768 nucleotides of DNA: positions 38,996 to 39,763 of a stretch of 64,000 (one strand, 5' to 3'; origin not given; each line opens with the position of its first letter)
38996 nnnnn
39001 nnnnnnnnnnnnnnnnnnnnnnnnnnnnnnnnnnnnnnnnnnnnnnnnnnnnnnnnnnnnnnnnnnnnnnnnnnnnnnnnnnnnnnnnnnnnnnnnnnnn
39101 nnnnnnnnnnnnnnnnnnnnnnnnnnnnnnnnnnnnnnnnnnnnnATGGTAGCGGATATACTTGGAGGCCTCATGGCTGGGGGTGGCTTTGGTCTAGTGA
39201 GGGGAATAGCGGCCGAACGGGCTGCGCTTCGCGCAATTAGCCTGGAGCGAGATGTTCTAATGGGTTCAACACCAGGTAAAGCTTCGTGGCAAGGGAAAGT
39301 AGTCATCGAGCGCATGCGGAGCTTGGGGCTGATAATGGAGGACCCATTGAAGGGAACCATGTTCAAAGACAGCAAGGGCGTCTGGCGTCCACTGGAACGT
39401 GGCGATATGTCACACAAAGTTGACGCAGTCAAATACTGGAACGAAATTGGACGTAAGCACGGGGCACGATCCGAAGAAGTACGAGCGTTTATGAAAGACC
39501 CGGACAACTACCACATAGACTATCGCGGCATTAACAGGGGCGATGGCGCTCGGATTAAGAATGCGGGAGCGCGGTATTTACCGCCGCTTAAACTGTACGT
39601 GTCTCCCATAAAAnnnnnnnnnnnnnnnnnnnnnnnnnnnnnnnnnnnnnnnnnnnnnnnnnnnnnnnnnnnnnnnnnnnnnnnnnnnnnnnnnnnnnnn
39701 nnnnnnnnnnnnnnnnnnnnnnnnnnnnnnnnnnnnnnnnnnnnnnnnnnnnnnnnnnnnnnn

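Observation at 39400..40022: C-terminal colicin-DNase/HNH-like signature on the giant protein followed 14 bp later by a small leaderless helical protein (toxin-immunity-like arrangement)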

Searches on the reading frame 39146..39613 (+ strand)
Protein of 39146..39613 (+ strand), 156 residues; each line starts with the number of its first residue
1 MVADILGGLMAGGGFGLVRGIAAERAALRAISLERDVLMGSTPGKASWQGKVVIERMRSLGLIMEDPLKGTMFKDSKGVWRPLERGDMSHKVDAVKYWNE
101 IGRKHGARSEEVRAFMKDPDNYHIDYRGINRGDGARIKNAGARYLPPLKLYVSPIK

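Call 12: find_homologous_proteins(query=window:39146-39613:+, max_evalue=0.01)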
Query window:39146-39613:+: 107 candidates shared short words with the query, none scored E <= 0.01.

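Call 23: find_homologous_proteins(query=A2, max_evalue=1)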
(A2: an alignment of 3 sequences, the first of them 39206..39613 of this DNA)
Query A2 (3 sequences) (136 aa, profile of the alignment): 33 proteins with E <= 1 among 327 candidates.
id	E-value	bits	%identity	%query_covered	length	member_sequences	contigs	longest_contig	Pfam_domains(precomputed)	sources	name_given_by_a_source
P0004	9.0e-47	176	51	93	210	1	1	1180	-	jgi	jgi:hypothetical protein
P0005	4.6e-44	167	53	85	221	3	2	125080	-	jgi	jgi:hypothetical protein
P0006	5.6e-44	167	48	91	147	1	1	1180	-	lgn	-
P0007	5.6e-40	154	53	82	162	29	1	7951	-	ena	-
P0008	1.6e-39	152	49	85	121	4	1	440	-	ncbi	ncbi:hypothetical protein D3C72_2068150 [compost metagenome]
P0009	3.2e-38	148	52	82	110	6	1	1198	-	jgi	jgi:hypothetical protein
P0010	1.9e-37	146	48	87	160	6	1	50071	-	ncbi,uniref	ncbi:RHS repeat-associated core domain-containing protein [Gallibacterium anatis]|uniref:RHS repeat-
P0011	2.8e-37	145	51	68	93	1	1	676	-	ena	-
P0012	6.2e-37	144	53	63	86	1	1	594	-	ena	-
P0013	2.4e-36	142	48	85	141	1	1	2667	-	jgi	jgi:hypothetical protein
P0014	3.9e-36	142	54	85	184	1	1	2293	-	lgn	-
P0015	1.7e-35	139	50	82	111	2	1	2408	-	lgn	-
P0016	2.8e-35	139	46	87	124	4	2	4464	-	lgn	-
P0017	4.0e-35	138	49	87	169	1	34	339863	-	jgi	jgi:hypothetical protein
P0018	9.1e-35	137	49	87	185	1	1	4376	-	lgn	-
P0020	4.2e-34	135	49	85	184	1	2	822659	-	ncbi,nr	ncbi:MAG: HNH/ENDO VII family nuclease [Rhizobiaceae bacterium]|nr:HNH/ENDO VII family nuclease [Rhi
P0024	9.3e-31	124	46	82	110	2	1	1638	-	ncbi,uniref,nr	ncbi:GH-E family nuclease [Solibacillus merdavium]|uniref:HNH/ENDO VII family nuclease n=1 Tax=Solib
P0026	1.8e-25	107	44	85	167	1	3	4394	-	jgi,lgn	jgi:hypothetical protein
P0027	6.0e-25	105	45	84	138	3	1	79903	-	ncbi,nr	ncbi:MAG TPA: GH-E family nuclease [Trinickia sp.]|nr:GH-E family nuclease [Trinickia sp.] HVW50493.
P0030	3.3e-24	103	52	54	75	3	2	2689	-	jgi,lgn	jgi:HNH/ENDO VII superfamily nuclease with conserved GHE residues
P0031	3.8e-21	93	42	76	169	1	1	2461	-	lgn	-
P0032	3.0e-19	87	48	46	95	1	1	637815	-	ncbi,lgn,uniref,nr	ncbi:GH-E family nuclease [Pelosinus sp. IPA-1]|uniref:GH-E family nuclease n=1 Tax=Pelosinus sp. IP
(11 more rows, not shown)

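Call 25: search_protein_families(library=pfam, alignment_id=A3, max_evalue=0.01)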
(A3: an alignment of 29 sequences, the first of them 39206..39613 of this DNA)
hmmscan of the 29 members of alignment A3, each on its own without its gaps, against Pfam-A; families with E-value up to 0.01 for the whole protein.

A. member 1, window:39206-39613:+ (136 aa): 0 families

B. families by the number of members that match (of 29 scanned): 4 families
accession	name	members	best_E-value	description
PF14410.12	GH-E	9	4.3e-05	HNH/ENDO VII superfamily nuclease with conserved GHE residues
PF10081.15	Abhydrolase_9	1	0.0018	Alpha/beta-hydrolase family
PF24303.1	DUF7485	1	0.0042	Domain of unknown function (DUF7485)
PF14567.11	SUKH_5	1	0.0094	SMI1-KNR4 cell-wall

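Call 26: search_solved_structures(query=A3, max_evalue=10, show_alignments=2)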
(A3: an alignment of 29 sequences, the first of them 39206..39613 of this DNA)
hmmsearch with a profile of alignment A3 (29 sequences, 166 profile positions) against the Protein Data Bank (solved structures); distinct sequences matched with E-value up to 10: 2.
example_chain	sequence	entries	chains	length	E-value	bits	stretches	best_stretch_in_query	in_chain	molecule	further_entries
4a9a_C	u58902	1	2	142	1.1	12.4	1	23-92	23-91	TRANSLATION MACHINERY-ASSOCIATED PROTEIN 46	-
8rjx_A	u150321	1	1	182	9.8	9.3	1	67-113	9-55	Osmotically-inducible protein Y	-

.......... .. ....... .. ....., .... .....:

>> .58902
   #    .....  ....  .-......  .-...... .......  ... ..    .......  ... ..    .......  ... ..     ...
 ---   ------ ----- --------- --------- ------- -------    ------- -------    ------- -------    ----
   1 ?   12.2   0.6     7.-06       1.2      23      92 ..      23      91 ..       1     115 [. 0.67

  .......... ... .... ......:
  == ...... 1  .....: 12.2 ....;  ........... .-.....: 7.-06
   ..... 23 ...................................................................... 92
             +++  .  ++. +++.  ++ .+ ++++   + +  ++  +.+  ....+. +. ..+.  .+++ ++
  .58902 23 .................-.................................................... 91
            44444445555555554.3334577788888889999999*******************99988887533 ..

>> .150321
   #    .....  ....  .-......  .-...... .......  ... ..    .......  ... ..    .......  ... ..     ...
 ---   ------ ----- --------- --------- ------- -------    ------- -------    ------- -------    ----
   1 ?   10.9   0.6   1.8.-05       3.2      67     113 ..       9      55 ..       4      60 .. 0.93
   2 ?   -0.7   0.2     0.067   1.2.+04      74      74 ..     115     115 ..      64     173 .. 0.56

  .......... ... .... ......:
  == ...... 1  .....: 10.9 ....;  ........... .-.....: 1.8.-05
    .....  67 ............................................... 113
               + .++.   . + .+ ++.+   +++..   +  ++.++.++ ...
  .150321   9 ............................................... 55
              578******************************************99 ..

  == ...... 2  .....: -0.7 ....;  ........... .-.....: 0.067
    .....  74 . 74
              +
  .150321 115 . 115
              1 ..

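Call 28: find_encoding_contigs(protein=P0005, flank=6000, max_places=2)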
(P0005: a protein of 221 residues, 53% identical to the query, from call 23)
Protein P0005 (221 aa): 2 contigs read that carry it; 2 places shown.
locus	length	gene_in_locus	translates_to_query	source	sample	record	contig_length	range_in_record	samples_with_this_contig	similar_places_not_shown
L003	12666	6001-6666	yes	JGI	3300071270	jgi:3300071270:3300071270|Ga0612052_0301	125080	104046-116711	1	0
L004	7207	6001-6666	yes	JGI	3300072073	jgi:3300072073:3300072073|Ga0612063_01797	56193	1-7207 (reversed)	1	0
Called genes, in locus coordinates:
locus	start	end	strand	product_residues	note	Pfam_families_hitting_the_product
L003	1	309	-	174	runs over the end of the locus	-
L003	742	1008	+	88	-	PF01381:HTH_3 (weak)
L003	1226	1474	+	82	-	PF10387:DUF2442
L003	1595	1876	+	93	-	PF00589:Phage_integrase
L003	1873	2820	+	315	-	PF02899:Phage_int_SAM_1 (weak), PF00589:Phage_integrase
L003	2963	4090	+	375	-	PF15644:Gln_amidase (weak)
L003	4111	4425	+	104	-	PF15567:Imm35 (weak)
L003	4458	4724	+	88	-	-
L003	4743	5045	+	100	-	-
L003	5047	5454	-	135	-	PF01609:DDE_Tnp_1 (weak), PF13359:DDE_Tnp_4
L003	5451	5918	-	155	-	PF13613:HTH_Tnp_4 (weak)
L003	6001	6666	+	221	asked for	-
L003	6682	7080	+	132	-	-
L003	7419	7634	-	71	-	PF07927:HicA_toxin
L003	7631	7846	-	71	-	PF15919:HicB_lk_antitox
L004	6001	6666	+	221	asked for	-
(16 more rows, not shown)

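Call 29: find_encoding_contigs(protein=P0017, flank=6000, max_places=2)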
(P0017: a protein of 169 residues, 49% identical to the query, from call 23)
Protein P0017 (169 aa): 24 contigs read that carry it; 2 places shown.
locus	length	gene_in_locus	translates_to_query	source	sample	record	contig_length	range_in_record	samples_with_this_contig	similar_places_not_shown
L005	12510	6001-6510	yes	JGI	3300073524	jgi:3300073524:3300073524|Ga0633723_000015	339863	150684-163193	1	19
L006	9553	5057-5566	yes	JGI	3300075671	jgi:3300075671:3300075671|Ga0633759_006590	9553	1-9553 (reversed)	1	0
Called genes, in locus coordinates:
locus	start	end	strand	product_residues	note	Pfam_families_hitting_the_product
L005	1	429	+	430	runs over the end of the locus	PF09937:DUF2169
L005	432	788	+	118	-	PF13665:Tox-PAAR-like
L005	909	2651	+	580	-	PF15604:Ntox15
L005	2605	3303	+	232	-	PF08887:GAD-like, PF08906:T6SS_Tdi1_C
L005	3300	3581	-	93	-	-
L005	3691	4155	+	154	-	-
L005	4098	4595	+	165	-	PF15604:Ntox15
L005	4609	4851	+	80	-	PF08887:GAD-like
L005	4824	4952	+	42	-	-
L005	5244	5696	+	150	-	-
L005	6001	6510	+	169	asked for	-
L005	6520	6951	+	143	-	-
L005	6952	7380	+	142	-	PF07719:TPR_2 (faint)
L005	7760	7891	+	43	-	-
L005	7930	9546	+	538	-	PF13665:Tox-PAAR-like, PF21724:DUF6861, PF15635:Tox-GHH2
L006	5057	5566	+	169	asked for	-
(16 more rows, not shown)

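Call 30: find_encoding_contigs(protein=P0020, flank=6000, max_places=2)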
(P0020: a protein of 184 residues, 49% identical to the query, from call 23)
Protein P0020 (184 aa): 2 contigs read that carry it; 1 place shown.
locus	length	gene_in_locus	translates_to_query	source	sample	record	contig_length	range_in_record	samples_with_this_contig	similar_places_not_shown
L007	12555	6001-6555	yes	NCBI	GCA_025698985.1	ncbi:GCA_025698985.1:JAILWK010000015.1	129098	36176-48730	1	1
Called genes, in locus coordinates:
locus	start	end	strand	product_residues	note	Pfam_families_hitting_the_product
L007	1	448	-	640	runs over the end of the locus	PF01494:FAD_binding_3, PF07976:Phe_hydrox_dim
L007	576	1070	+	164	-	PF21863:HTH_67 (weak), PF01047:MarR, PF12802:MarR_2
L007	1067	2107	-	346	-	-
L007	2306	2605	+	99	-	PF01381:HTH_3 (faint)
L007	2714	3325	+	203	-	PF01810:LysE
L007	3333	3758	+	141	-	PF01894:YjbQ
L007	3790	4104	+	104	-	-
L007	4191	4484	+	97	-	PF10115:HlyU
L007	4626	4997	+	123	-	PF05488:PAAR_motif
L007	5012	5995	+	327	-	PF13503:DUF4123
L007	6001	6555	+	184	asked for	-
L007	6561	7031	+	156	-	-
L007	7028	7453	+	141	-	PF13424:TPR_12 (faint), PF00515:TPR_1 (faint), PF07719:TPR_2 (faint), PF13428:TPR_14 (faint)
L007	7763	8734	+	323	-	PF11876:TsiV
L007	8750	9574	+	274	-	-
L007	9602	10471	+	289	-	PF00106:adh_short, PF08659:KR (weak), PF13561:adh_short_C2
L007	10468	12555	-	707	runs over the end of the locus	PF00929:RNase_T, PF00571:CBS, PF03445:DUF294, PF10335:DUF294_C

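Call 48: find_encoding_contigs(protein=P0010, flank=5000, max_places=1)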
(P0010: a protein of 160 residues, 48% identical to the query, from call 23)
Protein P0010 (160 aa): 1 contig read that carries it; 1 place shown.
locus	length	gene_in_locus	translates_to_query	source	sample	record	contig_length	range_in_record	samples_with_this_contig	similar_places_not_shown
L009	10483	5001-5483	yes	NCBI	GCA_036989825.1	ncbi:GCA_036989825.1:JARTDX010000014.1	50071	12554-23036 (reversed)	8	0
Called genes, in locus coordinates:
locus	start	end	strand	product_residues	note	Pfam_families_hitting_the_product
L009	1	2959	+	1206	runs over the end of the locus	PF20148:DUF6531, PF25023:TEN_YD-shell, PF05593:RHS_repeat (weak)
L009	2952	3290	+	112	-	-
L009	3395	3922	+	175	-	PF15524:Ntox17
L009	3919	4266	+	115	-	-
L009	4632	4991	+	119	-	-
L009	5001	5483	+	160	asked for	-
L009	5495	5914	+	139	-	PF07719:TPR_2 (faint)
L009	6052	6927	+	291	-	PF25023:TEN_YD-shell (faint), PF05593:RHS_repeat (weak)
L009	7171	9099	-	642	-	PF07514:TraI_2, PF07515:TraI_2_C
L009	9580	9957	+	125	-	-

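Call 49: find_encoding_contigs(protein=P0032, flank=5000, max_places=1)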
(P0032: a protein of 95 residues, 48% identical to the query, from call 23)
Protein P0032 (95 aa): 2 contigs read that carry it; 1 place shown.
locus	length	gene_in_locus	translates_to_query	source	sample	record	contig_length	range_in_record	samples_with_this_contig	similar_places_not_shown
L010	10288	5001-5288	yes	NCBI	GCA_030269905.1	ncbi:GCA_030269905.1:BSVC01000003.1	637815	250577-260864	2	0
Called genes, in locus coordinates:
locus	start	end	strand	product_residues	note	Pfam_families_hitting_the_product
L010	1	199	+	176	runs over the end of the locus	PF15589:Imm21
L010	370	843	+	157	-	PF14567:SUKH_5 (weak), PF09346:SMI1_KNR4, PF14568:SUKH_6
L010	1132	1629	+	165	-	PF14567:SUKH_5, PF09346:SMI1_KNR4, PF14568:SUKH_6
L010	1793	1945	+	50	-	-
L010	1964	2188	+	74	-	-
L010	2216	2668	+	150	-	PF14567:SUKH_5 (weak), PF09346:SMI1_KNR4, PF14568:SUKH_6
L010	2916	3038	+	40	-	-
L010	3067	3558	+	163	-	-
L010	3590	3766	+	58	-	-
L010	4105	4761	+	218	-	PF05076:SUFU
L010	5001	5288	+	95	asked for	-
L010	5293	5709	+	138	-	PF00515:TPR_1 (faint), PF07719:TPR_2 (faint), PF13181:TPR_8 (faint), PF13424:TPR_12 (weak)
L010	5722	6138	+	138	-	-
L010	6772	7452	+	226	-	PF00392:GntR, PF13412:HTH_24 (weak), PF01978:TrmB (faint), PF07729:FCD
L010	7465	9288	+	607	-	PF02203:TarH, PF12729:4HB_MCP_1, PF00672:HAMP (faint), PF00015:MCPsignal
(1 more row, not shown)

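Call 50: find_encoding_contigs(protein=P0027, flank=5000, max_places=1)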
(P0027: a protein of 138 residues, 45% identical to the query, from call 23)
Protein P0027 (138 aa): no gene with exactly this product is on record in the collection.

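Call 52: predict_structure(alignment_id=A5)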
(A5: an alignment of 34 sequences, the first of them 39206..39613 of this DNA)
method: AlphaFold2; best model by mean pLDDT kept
length: 136 residues; sequences in the alignment: 34
mean_pLDDT: 89.0   pTM: 0.77
mean pLDDT of the five models: 89.0, 88.9, 88.2, 88.1, 86.7
residues with pLDDT >= 90: 96; 70-90: 20; 50-70: 19; < 50: 1
segments of 3 or more residues with pLDDT < 50: none
pLDDT, mean of each block of 10 residues (from residue 1): 65 74 94 98 98 98 97 93 91 94 97 91 87 55
secondary structure, 60 per line:
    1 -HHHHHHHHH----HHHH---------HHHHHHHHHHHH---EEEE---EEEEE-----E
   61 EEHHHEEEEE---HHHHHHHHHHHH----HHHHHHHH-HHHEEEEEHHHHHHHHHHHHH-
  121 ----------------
elements in order: H2-10 H15-18 H28-39 E43-46 E50-54 E60-62 E66-70 H74-85 H90-97 E102-106 H107-119

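Call 62: fold_search(model_id=the predicted structure, library=pdb)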
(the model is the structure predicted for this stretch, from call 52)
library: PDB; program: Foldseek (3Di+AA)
matches with E <= 10: 56; with E <= 0.001: 0
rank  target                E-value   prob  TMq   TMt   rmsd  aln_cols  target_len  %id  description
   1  8fmh_E                1.1e+00  0.25  0.35  0.15   7.7        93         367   16  Structure of CBASS Cap5 from Pseudomonas syringae as an activated tetramer with the cyclic dinucleotide 3'2'-c-dGAMP l (released 2024-02-07)
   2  9dih_A                1.5e+00  0.20  0.35  0.15   7.9        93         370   15  CBASS Pseudomonas syringae Cap5 tetramer with DNA duplex and 3'2'-c-diAMP cyclic dinucleotide ligand (released 2025-06-18)
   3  1x2g_A                1.6e+00  0.08  0.16  0.08   9.5        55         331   14  Crystal Structure of Lipate-Protein Ligase A from Escherichia coli (released 2005-08-02)
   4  8fmf_C                2.0e+00  0.15  0.34  0.14   8.2        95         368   13  Structure of CBASS Cap5 from Pseudomonas syringae as an activated tetramer with the cyclic dinucleotide 3'2'-c-diAMP l (released 2024-02-07)
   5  8fmh_C                2.0e+00  0.10  0.30  0.13   8.9        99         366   17  Structure of CBASS Cap5 from Pseudomonas syringae as an activated tetramer with the cyclic dinucleotide 3'2'-c-dGAMP l (released 2024-02-07)
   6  7lh9_C                2.7e+00  0.01  0.12  0.13  12.2        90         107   13  Crystal structure of BRPF2 PWWP domain in complex with DNA (released 2021-02-17)
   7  8fmf_A                2.8e+00  0.08  0.30  0.13   8.7       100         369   17  Structure of CBASS Cap5 from Pseudomonas syringae as an activated tetramer with the cyclic dinucleotide 3'2'-c-diAMP l (released 2024-02-07)
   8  8sub_N                3.2e+00  0.02  0.18  0.06  15.8       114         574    7  E. coli SIR2-HerA complex (dodecamer SIR2 pentamer HerA) (released 2023-12-27)
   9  8sub_O                3.2e+00  0.02  0.17  0.06  17.5       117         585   10  E. coli SIR2-HerA complex (dodecamer SIR2 pentamer HerA) (released 2023-12-27)
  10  3lyi_A                3.4e+00  0.01  0.11  0.12  12.4        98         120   15  PWWP Domain of Human Bromodomain-Containing Protein 1 (released 2010-03-16)
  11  5cvi_B                3.7e+00  0.06  0.24  0.17   6.8        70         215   17  Structure of the manganese regulator SloR (released 2015-08-12)
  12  4h9d_A                3.9e+00  0.12  0.30  0.40   9.9       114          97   14  Crystal Structure of Mn-dependent Gme HNH nicking endonuclease from Geobacter metallireducens GS-15, Northeast Structu (released 2012-10-10)
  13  8tcb_A                3.9e+00  0.01  0.08  0.09  17.7        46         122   17  Structure of human C4b-binding protein alpha chain CCP domains 1 and 2 in complex with the hypervariable region of gro (released 2024-11-06)
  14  9dif_A                4.2e+00  0.06  0.29  0.13   8.8       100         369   16  CBASS Pseudomonas syringae Cap5 tetramer with DNA duplex and 3'2'-c-GAMP cyclic dinucleotide ligand (released 2025-06-18)
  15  9mqy_A                4.4e+00  0.06  0.12  0.05  10.0        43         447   23  Structure of mycobacterial NDH2 (type II NADH:quinone oxidoreductase) (released 2025-01-22)
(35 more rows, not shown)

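Call 63: search_protein_families(library=pfam, proteins=[P0024, P0027, P0032, P0020, P0030, P0010, P0026, P0031], max_evalue=0.1)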
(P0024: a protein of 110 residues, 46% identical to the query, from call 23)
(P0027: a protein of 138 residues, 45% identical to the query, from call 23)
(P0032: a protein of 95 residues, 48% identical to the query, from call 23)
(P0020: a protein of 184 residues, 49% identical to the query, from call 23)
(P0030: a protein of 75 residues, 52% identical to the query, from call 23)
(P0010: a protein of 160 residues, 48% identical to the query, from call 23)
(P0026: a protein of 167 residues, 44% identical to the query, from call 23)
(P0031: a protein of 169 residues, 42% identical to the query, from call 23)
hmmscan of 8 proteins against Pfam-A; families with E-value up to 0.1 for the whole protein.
P0024 (110 aa): 1 family
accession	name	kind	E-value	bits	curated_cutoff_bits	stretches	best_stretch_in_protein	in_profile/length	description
PF14410.12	GH-E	-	0.011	16.8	25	1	49-98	16-66/68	HNH/ENDO VII superfamily nuclease with conserved GHE residues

P0027 (138 aa): 1 family
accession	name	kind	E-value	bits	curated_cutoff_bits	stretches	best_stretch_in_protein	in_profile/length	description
PF14410.12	GH-E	-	0.00015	22.8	25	1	62-112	15-66/68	HNH/ENDO VII superfamily nuclease with conserved GHE residues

P0032 (95 aa): 1 family
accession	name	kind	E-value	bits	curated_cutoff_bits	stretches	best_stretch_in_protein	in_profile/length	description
PF14410.12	GH-E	-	0.00013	23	25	1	30-77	16-64/68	HNH/ENDO VII superfamily nuclease with conserved GHE residues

P0020 (184 aa): 2 families
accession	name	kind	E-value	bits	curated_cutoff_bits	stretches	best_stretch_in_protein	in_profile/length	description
PF14410.12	GH-E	-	0.04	15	25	0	122-172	15-66/68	HNH/ENDO VII superfamily nuclease with conserved GHE residues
PF13240.11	Zn_Ribbon_1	-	0.081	13.2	25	0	44-58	7-21/23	zinc-ribbon domain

P0030 (75 aa): 0 families

P0010 (160 aa): 1 family
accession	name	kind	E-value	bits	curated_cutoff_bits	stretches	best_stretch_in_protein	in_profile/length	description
PF14410.12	GH-E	-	0.0086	17.1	25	1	99-148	16-66/68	HNH/ENDO VII superfamily nuclease with conserved GHE residues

P0026 (167 aa): 1 family
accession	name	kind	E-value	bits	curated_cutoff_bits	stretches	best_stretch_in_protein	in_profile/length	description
PF14410.12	GH-E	-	7.2e-05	23.8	25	1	94-155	6-64/68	HNH/ENDO VII superfamily nuclease with conserved GHE residues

P0031 (169 aa): 1 family
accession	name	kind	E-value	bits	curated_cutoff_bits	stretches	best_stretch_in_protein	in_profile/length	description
PF14410.12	GH-E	-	0.0002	22.3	25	1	107-160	14-67/68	HNH/ENDO VII superfamily nuclease with conserved GHE residues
